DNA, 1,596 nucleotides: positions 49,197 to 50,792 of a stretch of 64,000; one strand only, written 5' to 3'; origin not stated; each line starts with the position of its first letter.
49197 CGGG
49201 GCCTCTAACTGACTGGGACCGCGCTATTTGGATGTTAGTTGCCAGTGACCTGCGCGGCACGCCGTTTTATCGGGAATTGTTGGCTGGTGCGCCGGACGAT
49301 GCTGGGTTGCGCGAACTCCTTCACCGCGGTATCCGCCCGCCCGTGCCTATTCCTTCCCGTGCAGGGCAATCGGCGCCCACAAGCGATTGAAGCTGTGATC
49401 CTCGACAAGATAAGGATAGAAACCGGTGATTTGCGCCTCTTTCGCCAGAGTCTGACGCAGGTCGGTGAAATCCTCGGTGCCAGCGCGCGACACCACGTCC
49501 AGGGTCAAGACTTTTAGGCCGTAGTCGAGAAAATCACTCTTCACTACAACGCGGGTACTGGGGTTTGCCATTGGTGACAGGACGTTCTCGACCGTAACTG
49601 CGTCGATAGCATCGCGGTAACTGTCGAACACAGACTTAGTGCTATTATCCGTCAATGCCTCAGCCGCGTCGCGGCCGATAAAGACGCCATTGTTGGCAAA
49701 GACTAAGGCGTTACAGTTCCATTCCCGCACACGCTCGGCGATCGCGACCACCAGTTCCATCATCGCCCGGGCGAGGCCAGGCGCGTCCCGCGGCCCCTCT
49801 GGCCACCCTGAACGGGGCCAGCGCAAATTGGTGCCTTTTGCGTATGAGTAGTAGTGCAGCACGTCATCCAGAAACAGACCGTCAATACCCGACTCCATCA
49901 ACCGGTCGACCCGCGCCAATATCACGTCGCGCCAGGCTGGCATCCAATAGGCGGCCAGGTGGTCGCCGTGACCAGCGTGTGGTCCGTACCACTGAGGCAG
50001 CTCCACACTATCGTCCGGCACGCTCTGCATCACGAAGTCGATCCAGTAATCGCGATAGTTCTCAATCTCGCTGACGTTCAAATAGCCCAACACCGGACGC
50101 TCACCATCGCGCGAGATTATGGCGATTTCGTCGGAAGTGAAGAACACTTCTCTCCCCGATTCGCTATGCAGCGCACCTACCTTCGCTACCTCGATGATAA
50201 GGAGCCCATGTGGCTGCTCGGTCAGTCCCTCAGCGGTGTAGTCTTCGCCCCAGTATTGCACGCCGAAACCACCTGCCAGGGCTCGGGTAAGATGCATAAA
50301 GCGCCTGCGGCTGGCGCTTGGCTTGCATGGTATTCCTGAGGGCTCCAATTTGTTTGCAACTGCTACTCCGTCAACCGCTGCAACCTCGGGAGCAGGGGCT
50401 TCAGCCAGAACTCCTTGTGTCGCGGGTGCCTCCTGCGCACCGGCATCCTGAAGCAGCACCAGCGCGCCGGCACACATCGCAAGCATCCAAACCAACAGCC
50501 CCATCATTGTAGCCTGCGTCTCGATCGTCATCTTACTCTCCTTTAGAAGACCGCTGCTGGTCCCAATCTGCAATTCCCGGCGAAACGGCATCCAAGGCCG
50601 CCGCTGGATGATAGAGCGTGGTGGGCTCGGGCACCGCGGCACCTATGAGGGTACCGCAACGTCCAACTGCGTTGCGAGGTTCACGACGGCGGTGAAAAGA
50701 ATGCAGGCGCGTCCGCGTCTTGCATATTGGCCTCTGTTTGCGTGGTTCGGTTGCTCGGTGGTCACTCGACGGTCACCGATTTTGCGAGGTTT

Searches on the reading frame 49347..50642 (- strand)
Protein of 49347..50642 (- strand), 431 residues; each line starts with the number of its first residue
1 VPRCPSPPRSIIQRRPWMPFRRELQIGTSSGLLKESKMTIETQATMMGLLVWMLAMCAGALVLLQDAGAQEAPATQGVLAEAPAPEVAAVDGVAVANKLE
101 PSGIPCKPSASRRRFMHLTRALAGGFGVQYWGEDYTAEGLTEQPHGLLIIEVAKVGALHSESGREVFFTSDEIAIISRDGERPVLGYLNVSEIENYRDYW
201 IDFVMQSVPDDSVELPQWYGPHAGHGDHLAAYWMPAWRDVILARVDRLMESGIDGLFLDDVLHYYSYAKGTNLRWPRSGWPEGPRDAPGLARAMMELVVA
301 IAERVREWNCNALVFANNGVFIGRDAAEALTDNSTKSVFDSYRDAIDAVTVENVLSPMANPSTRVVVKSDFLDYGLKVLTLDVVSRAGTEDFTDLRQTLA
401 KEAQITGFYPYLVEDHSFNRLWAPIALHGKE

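Call 3: search_protein_families(library=pfam, proteins=[window:49347-50642:-], max_evalue=0.01)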
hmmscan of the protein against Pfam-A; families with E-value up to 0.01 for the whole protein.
window:49347-50642:- (431 aa): 1 family
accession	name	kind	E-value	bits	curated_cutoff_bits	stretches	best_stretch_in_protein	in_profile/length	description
PF03537.19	Glyco_hydro_114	-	0.00086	19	27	1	171-272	30-126/231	Glycoside-hydrolase family GH114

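Call 4: search_protein_families(library=ncbifam, proteins=[window:49347-50642:-], max_evalue=0.01)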
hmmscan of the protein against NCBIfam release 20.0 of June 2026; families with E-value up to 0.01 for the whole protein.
window:49347-50642:- (431 aa): 1 family
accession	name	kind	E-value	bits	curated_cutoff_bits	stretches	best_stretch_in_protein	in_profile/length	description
TIGR01370.1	TIGR01370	hypoth_equivalog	1.9e-21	76.4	181.25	1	145-414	65-304/315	MJ1477/TM1410 family putative glycoside hydrolase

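Call 12: search_solved_structures(query=window:49347-50642:-, max_evalue=1)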
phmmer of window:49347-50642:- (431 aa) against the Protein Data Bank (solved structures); distinct sequences matched with E-value up to 1: 6.
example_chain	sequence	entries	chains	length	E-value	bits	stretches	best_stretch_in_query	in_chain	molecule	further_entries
2aam_A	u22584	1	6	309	2.2e-11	46.6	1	160-321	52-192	Hypothetical protein TM1410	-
9euz_A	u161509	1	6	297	2.2e-11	46.6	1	160-321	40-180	Uncharacterized protein TM_1410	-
9eux_G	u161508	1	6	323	2.8e-11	46.2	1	160-321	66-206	Uncharacterized protein TM_1410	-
9ep5_A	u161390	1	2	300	9.9e-08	34.5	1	161-266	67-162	Glycoside-hydrolase family GH114 TIM-barrel domain-containing protein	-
5f9o_H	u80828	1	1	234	0.69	12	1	193-233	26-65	CH235.9 Heavy chain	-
25rg_B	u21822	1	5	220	0.95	11.5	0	195-266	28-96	Heavy chain of RDS045 Fab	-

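Call 63: search_solved_structures(query=window:49347-50531:-, max_evalue=0.001, show_alignments=2)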
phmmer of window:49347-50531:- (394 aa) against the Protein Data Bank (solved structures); distinct sequences matched with E-value up to 0.001: 4.
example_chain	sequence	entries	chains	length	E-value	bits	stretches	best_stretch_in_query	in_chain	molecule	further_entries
9euz_A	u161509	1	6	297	1.7e-11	47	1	123-284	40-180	Uncharacterized protein TM_1410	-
2aam_A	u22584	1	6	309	2.1e-11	46.7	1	123-284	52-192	Hypothetical protein TM1410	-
9eux_G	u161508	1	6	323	2.1e-11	46.7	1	123-284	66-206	Uncharacterized protein TM_1410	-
9ep5_A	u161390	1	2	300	8.9e-08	34.7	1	124-229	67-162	Glycoside-hydrolase family GH114 TIM-barrel domain-containing protein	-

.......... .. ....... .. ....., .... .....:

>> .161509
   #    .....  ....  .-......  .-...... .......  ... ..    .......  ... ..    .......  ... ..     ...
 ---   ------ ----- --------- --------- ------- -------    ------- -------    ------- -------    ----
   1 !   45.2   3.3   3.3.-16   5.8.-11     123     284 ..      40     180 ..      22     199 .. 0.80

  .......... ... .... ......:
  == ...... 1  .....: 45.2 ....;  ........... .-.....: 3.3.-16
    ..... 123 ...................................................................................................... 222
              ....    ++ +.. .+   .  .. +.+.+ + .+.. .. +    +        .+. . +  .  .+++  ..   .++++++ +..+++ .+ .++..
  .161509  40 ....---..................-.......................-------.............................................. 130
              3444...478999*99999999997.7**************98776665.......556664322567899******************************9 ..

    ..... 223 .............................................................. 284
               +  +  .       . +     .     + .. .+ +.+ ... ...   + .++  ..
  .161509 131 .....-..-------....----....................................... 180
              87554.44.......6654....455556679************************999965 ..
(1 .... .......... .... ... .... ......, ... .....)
